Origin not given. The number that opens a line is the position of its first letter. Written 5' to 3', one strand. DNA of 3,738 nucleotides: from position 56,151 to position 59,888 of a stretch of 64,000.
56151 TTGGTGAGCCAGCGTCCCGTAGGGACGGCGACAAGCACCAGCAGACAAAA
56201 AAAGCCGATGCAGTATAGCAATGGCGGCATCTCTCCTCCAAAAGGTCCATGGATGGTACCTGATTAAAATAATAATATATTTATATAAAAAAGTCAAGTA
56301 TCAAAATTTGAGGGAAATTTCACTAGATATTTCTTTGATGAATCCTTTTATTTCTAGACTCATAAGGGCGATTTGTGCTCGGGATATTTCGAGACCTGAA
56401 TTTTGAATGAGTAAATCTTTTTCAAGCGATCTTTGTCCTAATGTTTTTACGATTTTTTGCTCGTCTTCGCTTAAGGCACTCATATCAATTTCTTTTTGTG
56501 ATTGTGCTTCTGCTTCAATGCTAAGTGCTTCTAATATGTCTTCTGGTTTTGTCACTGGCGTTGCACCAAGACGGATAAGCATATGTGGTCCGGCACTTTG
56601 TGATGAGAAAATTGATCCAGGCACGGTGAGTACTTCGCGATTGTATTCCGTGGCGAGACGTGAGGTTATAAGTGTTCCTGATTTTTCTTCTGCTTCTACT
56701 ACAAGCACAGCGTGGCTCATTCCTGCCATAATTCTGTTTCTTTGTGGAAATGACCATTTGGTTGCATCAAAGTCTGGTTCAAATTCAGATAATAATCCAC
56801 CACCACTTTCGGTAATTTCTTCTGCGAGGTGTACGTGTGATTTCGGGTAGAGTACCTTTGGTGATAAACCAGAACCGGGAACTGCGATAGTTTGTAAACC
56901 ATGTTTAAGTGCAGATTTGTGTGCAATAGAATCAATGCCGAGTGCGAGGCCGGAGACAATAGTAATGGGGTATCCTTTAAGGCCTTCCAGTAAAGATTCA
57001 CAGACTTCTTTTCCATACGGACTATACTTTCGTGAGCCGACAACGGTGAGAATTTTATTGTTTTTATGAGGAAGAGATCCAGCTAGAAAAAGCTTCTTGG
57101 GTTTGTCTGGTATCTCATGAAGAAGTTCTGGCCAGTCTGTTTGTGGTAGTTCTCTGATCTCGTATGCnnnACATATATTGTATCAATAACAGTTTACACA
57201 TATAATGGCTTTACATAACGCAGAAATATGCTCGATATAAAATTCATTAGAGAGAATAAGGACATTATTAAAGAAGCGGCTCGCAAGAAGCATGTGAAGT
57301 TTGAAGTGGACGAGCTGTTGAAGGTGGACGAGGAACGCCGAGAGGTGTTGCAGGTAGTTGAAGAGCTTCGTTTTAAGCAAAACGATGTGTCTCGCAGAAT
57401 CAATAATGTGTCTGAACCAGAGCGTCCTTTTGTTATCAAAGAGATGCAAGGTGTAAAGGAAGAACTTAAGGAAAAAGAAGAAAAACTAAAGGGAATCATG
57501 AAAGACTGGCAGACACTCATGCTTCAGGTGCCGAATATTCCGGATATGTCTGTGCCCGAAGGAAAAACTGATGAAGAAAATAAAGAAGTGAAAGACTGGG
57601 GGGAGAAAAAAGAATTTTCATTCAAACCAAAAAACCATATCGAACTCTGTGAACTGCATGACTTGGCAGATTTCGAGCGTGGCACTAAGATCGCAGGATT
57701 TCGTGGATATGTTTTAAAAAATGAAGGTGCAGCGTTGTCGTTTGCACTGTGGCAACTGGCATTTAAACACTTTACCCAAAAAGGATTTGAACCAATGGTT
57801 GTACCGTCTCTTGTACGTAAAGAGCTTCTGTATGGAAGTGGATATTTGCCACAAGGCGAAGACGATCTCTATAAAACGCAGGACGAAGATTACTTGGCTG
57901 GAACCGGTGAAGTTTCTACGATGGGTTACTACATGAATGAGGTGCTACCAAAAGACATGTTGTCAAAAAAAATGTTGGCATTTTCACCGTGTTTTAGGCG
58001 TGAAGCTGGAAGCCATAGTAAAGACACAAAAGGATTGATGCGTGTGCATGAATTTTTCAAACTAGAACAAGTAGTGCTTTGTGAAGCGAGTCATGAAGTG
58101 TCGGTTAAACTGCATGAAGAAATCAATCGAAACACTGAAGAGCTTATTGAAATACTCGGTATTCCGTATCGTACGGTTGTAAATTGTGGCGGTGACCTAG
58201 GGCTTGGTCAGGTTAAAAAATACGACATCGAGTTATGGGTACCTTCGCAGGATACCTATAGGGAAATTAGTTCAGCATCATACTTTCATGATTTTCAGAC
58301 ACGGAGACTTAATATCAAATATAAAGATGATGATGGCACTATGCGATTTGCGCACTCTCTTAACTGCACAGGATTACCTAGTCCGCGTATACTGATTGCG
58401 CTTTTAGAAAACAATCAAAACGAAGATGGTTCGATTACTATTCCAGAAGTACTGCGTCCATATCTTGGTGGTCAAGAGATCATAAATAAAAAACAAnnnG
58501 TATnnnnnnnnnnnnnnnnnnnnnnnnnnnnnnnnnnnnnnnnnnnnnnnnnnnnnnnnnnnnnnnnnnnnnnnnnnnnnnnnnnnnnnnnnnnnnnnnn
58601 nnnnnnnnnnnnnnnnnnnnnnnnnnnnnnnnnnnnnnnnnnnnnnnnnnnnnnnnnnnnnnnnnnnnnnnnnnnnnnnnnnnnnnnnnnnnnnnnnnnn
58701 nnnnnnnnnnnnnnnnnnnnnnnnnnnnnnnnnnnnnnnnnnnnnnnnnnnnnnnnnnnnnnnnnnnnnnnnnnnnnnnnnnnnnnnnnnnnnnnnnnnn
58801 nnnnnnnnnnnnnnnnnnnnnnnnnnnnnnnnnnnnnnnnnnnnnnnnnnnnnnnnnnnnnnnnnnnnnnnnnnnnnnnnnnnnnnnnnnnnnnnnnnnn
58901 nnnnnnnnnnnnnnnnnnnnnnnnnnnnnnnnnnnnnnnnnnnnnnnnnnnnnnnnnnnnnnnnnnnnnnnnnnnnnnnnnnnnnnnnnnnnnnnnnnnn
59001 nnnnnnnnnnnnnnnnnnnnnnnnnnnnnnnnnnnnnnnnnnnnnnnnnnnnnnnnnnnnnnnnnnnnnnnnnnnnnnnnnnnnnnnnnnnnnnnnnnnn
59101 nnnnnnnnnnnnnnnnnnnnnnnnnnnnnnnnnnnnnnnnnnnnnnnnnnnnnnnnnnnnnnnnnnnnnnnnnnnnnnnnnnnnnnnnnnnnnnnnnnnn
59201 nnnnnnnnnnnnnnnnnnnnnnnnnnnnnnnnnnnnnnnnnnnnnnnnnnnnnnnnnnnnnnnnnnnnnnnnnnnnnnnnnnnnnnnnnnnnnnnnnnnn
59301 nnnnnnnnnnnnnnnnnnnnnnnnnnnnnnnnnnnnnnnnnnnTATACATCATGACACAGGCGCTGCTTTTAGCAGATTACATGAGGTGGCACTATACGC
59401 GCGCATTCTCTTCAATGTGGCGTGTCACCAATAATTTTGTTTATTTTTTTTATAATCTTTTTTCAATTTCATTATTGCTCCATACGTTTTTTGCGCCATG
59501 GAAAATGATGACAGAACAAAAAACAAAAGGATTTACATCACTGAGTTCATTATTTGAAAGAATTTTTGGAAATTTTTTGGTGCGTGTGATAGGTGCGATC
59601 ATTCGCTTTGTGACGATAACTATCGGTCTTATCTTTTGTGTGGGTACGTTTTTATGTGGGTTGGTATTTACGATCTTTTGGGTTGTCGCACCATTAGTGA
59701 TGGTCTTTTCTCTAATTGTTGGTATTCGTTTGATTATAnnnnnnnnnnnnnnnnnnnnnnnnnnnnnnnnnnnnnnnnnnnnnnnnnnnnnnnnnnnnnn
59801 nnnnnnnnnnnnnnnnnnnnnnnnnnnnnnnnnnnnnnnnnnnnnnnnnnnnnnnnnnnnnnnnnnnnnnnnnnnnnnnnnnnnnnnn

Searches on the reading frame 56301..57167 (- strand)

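Call 7: search_protein_families(library=pfam, proteins=[window:56301-57167:-], max_evalue=0.001)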
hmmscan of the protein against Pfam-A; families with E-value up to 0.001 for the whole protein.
window:56301-57167:- (288 aa): 2 families
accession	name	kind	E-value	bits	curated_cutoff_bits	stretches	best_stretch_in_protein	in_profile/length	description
PF02481.21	DNA_processg_A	-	4.1e-69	232.4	29.6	1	7-206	12-211/212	DNA recombination-mediator protein A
PF17782.7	DprA_WH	-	8.9e-08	32.5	22.9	1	230-278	8-56/61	DprA winged helix domain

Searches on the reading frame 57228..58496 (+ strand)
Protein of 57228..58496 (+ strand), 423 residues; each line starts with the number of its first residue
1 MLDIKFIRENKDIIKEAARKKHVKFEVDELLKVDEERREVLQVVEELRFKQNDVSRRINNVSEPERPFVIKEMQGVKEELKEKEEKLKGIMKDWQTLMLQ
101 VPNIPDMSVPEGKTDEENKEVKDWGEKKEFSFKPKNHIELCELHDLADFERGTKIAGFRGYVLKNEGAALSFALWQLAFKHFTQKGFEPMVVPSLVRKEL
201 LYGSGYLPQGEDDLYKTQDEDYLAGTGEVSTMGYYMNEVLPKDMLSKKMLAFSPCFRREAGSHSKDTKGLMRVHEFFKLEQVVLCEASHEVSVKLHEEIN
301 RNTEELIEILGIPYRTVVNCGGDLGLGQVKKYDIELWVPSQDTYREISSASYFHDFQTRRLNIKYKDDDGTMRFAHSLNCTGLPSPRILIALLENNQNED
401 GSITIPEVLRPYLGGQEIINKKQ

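Call 7: search_protein_families(library=pfam, proteins=[window:57228-58496:+], max_evalue=0.001)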
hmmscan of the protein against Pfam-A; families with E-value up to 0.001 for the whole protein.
window:57228-58496:+ (423 aa): 2 families
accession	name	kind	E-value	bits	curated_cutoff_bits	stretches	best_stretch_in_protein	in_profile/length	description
PF00587.30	tRNA-synt_2b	-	1.7e-28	100.3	29.3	1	218-396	8-179/179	tRNA synthetase class II core domain (G, H, P, S and T)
PF02403.27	Seryl_tRNA_N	-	3.1e-24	85.7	28.2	1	1-105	1-108/108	Seryl-tRNA synthetase N-terminal domain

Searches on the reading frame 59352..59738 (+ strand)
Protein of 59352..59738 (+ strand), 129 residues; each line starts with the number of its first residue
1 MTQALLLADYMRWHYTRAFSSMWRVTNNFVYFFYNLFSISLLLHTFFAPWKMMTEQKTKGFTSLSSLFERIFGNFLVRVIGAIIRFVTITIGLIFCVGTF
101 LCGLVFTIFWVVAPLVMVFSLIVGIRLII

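Call 3: search_protein_families(library=pfam, proteins=[window:59352-59738:+], max_evalue=0.01)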
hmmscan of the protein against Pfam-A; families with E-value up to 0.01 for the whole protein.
window:59352-59738:+ (129 aa): 0 families

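Call 4: search_protein_families(library=ncbifam, proteins=[window:59352-59738:+], max_evalue=0.01)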
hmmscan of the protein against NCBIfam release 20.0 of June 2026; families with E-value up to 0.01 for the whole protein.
window:59352-59738:+ (129 aa): 0 families

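Call 42: search_protein_families(library=pfam, proteins=[window:59352-59738:+], max_evalue=5)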
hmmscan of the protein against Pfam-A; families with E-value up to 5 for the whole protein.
window:59352-59738:+ (129 aa): 1 family
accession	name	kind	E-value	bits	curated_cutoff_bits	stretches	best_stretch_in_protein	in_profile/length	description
PF09189.15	DUF1952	-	0.19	12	22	1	5-32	7-35/73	Domain of unknown function (DUF1952)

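Call 54: find_homologous_proteins(query=A6, max_evalue=0.001)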
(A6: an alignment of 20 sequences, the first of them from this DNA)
Query A6 (20 sequences) (129 aa, profile of the alignment): 201 proteins with E <= 0.001 among 5637 candidates; the best 120 are listed.
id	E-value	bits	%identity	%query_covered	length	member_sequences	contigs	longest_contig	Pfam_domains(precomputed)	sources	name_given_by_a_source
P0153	7.8e-41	157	39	92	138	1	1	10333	-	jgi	jgi:hypothetical protein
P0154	3.2e-40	155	43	87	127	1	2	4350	-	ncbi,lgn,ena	-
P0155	4.3e-40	154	38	92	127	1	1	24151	-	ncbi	-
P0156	7.9e-40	154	40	93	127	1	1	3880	-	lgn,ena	-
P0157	1.2e-39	153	45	71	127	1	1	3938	-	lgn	-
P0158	2.3e-39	152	29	96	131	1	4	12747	-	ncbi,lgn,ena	-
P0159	5.6e-39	151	30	91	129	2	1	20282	-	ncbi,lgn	-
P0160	9.0e-39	150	35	78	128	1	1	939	-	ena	-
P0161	1.8e-38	149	39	100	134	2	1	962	-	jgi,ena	-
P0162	3.9e-38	148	37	98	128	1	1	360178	-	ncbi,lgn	-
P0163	9.1e-38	147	34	92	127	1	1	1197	-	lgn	-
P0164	1.3e-37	146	36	93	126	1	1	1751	-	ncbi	-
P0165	2.2e-37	146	36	93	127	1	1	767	-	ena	-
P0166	2.7e-37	145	36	100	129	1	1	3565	-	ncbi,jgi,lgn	ncbi:MAG: hypothetical protein WCT19_04595 [Candidatus Paceibacterota bacterium]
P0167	5.0e-37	145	40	96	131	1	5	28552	-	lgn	-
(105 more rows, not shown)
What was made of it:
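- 59352..59741 (+): Small membrane partner gene (129 aa). It has an N-terminal Y..WHY motif, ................, a basic cytoplasmic stretch, and a charge-free hydrophobic C-terminus of about 45 residues (a probable TM hairpin turning at W110..P114). The 201 homologues found are about 127-135 aa; those that carry a source name are all called 'hypothetical protein', from Paceibacterota, Kaiser-, Taylor- and Nealsonbacteria (call 54).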

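Call 68: predict_structure(alignment_id=A7)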
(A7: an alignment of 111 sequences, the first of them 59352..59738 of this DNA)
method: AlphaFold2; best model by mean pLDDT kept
length: 129 residues; sequences in the alignment: 111
mean_pLDDT: 90.8   pTM: 0.72
mean pLDDT of the five models: 90.8, 90.1, 89.3, 88.8, 87.8
residues with pLDDT >= 90: 96; 70-90: 20; 50-70: 13; < 50: 0
segments of 3 or more residues with pLDDT < 50: none
pLDDT, mean of each block of 10 residues (from residue 1): 89 95 98 97 86 64 80 89 95 98 97 96 97
secondary structure, 60 per line:
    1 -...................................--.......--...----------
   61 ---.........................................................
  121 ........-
elements in order: H2-36 H39-45 H64-128
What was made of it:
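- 59352..59741 (+): The AF2 model is all-helical at pLDDT 90.8 (call 68).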

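Call 72: fold_search(model_id=the predicted structure, library=pdb)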
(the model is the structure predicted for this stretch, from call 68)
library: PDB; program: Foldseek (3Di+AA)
matches with E <= 10: 4; with E <= 0.001: 0
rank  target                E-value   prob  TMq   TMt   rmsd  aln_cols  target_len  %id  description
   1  8tso_A                7.6e+00  0.16  0.40  0.11   5.9        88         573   14  KDL bound, nucleotide-free MsbA in open, outward-facing conformation (released 2024-06-19)
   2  7q3h_A                7.6e+00  0.04  0.25  0.08  24.9       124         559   12  Pentameric ligand-gated ion channel, DeCLIC at pH 7 with 10 mM EDTA (released 2022-11-16)
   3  8t0p_B                9.6e+00  0.07  0.34  0.39   7.4       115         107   14  Structure of Cse4 bound to Ame1 and Okp1 (released 2023-09-27)
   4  5x11_F                9.6e+00  0.06  0.25  0.20  15.4        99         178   13  Crystal structure of Bacillus subtilis PadR in complex with operator DNA (released 2017-11-22)
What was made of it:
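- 59352..59741 (+): It has no fold match in the PDB (call 72).
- Tried and rejected: The partner protein has no Pfam hit even at E<=5 (call 42) and no PDB fold match (call 72).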

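Call 76: search_protein_families(library=padloc, proteins=[window:59352-59738:+], max_evalue=0.001)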
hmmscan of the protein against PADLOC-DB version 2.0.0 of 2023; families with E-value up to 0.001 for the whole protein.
window:59352-59738:+ (129 aa): 0 families
